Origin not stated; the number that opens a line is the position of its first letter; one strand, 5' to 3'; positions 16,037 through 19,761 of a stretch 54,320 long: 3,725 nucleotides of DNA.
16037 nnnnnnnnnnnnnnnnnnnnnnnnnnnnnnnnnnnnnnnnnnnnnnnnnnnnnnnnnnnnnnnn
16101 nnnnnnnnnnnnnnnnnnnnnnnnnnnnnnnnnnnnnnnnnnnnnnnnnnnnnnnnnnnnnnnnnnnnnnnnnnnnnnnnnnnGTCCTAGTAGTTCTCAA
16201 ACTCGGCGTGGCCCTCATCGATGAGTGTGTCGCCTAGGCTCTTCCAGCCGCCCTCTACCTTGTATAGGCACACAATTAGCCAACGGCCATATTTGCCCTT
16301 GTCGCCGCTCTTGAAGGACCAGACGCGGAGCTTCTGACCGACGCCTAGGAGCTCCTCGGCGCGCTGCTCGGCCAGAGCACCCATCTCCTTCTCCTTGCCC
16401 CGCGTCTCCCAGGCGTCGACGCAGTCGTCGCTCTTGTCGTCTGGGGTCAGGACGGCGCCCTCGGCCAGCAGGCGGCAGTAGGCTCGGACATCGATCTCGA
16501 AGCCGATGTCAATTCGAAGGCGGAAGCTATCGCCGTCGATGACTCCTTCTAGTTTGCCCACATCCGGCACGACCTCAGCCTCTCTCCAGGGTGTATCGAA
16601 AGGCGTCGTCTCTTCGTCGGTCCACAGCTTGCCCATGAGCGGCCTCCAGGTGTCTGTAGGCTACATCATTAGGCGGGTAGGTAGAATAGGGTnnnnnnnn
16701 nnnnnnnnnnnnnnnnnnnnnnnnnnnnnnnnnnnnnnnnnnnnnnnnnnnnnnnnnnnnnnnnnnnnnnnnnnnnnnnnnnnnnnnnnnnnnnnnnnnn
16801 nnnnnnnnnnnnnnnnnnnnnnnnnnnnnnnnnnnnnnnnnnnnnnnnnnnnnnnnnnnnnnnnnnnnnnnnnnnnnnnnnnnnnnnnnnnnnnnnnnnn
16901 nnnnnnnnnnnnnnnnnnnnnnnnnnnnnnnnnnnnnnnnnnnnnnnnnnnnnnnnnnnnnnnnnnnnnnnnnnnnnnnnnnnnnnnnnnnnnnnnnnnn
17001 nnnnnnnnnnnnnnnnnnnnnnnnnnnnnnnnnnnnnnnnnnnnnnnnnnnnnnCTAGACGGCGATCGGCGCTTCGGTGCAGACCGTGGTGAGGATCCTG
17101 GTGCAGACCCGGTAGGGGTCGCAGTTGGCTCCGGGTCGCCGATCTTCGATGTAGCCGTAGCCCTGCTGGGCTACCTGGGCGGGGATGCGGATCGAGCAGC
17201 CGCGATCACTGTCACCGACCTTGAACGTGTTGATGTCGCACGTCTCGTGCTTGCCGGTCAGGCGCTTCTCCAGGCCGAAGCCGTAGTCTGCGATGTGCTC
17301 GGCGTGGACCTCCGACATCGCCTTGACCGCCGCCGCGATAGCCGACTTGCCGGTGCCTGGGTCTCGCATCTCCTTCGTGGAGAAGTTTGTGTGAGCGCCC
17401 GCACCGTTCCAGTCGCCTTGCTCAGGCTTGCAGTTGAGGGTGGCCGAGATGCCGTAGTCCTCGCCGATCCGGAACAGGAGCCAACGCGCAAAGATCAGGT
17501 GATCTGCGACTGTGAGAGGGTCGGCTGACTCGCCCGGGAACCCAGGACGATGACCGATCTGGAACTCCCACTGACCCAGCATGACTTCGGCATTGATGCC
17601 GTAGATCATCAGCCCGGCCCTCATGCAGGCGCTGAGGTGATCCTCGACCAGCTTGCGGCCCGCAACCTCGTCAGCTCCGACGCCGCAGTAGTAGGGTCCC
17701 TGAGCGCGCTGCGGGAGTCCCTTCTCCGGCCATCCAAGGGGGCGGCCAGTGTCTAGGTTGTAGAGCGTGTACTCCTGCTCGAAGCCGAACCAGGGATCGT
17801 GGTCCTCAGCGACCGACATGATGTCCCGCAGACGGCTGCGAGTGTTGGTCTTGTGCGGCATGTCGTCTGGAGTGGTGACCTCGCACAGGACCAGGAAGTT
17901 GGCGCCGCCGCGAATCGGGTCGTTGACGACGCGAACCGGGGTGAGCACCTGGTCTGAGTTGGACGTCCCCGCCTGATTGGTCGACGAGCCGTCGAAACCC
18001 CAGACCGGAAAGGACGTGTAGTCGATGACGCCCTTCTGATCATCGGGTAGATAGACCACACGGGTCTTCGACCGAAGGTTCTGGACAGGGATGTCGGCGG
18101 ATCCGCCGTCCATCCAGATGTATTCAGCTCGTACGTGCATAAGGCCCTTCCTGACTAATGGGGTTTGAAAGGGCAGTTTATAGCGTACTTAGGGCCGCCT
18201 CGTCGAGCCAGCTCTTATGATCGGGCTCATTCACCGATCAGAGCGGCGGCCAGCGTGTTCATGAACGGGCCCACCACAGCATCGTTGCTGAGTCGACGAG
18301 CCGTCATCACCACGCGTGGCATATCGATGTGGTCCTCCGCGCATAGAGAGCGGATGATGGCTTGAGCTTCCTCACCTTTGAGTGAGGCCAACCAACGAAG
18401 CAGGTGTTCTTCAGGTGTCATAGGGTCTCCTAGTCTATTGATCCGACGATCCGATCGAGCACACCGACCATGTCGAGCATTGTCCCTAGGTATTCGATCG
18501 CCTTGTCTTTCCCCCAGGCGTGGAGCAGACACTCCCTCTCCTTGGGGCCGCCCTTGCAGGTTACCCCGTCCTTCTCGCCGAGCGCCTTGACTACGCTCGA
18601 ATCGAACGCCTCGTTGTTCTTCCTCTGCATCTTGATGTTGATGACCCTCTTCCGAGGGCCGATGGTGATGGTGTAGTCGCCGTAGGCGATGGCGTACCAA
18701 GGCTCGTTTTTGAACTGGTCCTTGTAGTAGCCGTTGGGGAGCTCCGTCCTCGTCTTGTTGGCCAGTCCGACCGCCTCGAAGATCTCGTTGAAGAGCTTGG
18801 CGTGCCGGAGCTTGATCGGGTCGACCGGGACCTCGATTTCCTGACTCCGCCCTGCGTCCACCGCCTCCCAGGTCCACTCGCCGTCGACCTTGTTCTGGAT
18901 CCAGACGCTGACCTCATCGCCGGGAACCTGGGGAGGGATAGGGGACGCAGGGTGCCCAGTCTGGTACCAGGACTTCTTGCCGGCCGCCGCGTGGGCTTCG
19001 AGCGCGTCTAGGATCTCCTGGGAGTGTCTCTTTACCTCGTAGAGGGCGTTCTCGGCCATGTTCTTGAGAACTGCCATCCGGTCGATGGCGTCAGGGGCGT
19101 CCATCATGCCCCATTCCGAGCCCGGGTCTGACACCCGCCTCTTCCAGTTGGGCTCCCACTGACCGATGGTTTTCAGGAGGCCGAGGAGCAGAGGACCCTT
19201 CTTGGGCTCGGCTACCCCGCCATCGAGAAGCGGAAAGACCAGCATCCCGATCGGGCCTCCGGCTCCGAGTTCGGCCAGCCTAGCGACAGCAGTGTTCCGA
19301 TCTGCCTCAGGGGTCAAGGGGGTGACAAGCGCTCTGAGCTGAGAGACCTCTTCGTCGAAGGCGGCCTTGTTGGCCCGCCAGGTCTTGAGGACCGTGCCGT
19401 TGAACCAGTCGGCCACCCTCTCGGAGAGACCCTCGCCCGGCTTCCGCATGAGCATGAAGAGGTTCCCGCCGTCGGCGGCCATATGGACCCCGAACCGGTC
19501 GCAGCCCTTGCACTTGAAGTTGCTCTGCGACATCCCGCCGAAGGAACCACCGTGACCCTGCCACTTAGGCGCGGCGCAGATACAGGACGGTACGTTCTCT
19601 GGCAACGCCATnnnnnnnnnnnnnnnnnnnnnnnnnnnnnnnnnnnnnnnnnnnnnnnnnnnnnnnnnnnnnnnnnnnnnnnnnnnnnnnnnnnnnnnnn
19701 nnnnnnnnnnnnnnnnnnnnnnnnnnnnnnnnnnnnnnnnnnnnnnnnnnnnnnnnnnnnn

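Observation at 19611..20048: NADAR plus two Nudix hydrolases, a DHH phosphoesterase and a nucleoside-deoxyribosyltransferase-like gene: a possible anti-ADP-ribosylation or nucleotide counter-defence toolkit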

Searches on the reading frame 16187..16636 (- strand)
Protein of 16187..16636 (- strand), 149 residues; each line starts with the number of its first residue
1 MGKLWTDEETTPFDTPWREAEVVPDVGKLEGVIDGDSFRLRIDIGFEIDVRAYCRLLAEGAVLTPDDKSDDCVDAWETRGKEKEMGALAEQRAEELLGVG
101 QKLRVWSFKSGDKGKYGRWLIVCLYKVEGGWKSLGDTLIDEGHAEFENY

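Call 5: search_protein_families(library=pfam, proteins=[window:16187-16636:-], max_evalue=0.01)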
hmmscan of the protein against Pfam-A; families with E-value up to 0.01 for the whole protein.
window:16187-16636:- (149 aa): 0 families

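Call 35: search_protein_families(library=phrogs, proteins=[window:16187-16636:-], max_evalue=0.001)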
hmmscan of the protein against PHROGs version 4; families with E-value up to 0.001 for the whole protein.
window:16187-16636:- (149 aa): 1 family
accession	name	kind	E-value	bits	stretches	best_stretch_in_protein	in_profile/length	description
phrog_452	-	DNA, RNA and nucleotide metabolism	1.6e-11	45.4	1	26-145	70-175/201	endonuclease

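Call 36: search_protein_families(library=ncbifam, proteins=[window:16187-16636:-], max_evalue=0.001)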
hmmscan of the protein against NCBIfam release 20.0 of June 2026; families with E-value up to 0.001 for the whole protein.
window:16187-16636:- (149 aa): 0 families

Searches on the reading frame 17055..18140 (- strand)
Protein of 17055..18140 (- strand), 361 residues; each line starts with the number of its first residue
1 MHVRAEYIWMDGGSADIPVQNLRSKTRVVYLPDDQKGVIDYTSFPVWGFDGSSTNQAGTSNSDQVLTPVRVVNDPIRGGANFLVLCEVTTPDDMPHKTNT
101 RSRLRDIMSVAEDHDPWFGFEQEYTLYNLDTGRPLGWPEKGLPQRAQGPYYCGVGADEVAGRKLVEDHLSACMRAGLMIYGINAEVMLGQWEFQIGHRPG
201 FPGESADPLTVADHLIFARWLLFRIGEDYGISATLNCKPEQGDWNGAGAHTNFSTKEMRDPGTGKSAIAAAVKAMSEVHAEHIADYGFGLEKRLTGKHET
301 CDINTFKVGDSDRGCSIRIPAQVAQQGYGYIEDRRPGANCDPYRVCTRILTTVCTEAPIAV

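Call 5: search_protein_families(library=pfam, proteins=[window:17055-18140:-], max_evalue=0.01)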
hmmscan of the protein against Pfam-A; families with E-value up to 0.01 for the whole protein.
window:17055-18140:- (361 aa): 2 families
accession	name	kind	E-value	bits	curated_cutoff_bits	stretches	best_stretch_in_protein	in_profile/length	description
PF00120.29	Gln-synt_C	-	3.7e-12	46.4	24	1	100-351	4-258/344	Glutamine synthetase, catalytic domain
PF03951.24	Gln-synt_N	-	3.9e-08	33.3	33.4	1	40-91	29-82/82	Glutamine synthetase, beta-Grasp domain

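Call 35: search_protein_families(library=phrogs, proteins=[window:17055-18140:-], max_evalue=0.001)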
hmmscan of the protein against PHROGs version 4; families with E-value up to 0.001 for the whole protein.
window:17055-18140:- (361 aa): 1 family
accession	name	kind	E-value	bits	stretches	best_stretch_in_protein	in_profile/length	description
phrog_21628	-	unknown function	8.6e-14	52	1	48-345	84-389/480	-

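Call 36: search_protein_families(library=ncbifam, proteins=[window:17055-18140:-], max_evalue=0.001)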
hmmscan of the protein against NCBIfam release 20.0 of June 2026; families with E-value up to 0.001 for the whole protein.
window:17055-18140:- (361 aa): 4 families
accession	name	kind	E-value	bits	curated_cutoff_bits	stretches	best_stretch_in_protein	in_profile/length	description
NF041605.1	gln_syn_GlnII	equivalog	7.4e-135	449.4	500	1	1-356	1-331/333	glutamine synthetase GlnII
TIGR03105.1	gln_synth_III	equivalog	3.4e-11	42.3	469.6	1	40-257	43-243/435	type III glutamate--ammonia ligase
NF045547.1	GGputSyn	equivalog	5.4e-07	28.7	650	1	83-255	93-248/438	gamma-glutamylputrescine synthetase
NF007006.0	PRK09469.1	equivalog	7.3e-05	21.5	845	0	212-350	233-376/469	glutamate--ammonia ligase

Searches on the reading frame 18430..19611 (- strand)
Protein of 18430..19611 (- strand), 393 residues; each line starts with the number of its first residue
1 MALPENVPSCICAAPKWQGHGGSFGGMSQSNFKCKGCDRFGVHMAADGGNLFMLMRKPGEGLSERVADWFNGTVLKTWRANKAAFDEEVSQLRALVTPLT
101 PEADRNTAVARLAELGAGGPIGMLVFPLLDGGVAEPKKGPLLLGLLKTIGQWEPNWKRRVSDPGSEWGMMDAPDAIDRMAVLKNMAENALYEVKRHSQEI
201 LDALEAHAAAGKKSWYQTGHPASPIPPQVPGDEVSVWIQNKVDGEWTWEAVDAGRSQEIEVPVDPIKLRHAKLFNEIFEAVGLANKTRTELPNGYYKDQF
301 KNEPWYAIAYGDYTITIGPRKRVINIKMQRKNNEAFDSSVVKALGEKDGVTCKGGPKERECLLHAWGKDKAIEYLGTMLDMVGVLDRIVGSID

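Call 5: search_protein_families(library=pfam, proteins=[window:18430-19611:-], max_evalue=0.01)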
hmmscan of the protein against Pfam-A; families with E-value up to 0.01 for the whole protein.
window:18430-19611:- (393 aa): 0 families

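Call 35: search_protein_families(library=phrogs, proteins=[window:18430-19611:-], max_evalue=0.001)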
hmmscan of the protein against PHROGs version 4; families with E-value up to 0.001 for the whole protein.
window:18430-19611:- (393 aa): 0 families

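Call 36: search_protein_families(library=ncbifam, proteins=[window:18430-19611:-], max_evalue=0.001)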
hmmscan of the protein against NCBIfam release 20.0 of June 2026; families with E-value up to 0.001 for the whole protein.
window:18430-19611:- (393 aa): 0 families

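Call 44: find_homologous_proteins(query=window:18430-19611:-, max_evalue=0.001)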
Query window:18430-19611:- (393 aa): 6 proteins with E <= 0.001 among 8000 candidates.
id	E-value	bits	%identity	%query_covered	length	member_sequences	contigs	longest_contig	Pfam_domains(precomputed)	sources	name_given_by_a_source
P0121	7.3e-271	916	100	100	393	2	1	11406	-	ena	-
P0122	7.0e-119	415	48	97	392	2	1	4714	-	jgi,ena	-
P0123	1.1e-112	395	46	97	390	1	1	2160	-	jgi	-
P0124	2.0e-65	239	49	42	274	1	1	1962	-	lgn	-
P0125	1.2e-44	171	43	42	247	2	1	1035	-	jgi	jgi:hypothetical protein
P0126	7.4e-13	66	36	34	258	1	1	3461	-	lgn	-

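Call 46: find_encoding_contigs(protein=P0122, flank=5000, max_places=3)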
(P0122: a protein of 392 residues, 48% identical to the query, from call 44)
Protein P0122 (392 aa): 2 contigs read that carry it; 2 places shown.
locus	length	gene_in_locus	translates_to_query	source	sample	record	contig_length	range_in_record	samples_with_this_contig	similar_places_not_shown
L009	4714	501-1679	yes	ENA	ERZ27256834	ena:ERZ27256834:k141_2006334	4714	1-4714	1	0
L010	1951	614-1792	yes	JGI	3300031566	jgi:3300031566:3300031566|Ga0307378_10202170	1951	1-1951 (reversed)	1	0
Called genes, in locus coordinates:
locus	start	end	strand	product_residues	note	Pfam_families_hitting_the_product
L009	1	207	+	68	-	?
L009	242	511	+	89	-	-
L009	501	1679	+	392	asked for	-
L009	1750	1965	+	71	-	-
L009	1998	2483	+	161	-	-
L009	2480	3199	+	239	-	PF00149:Metallophos, PF12850:Metallophos_2 (weak)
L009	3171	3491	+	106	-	PF09876:DUF2103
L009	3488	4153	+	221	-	-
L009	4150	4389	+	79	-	-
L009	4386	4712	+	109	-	?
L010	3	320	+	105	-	?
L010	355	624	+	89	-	-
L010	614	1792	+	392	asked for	-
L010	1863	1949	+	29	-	?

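Call 47: find_encoding_contigs(protein=P0121, flank=10000, max_places=3)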
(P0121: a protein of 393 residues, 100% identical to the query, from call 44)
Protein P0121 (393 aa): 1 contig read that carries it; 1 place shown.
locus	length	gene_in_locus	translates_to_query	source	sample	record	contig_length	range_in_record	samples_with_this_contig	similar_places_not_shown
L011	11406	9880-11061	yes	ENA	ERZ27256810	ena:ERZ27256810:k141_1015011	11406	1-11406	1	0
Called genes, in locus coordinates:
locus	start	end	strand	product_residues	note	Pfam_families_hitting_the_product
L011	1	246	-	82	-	?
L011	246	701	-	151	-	PF00293:NUDIX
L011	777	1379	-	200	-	-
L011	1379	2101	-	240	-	PF13671:AAA_33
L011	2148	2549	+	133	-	-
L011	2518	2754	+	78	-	-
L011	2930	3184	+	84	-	-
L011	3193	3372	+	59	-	-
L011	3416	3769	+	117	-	-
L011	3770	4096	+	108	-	-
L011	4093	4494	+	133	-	-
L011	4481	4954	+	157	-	-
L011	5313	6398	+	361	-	PF01068:DNA_ligase_A_M, PF14743:DNA_ligase_OB_2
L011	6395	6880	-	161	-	-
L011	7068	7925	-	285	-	PF12952:DUF3841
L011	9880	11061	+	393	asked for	-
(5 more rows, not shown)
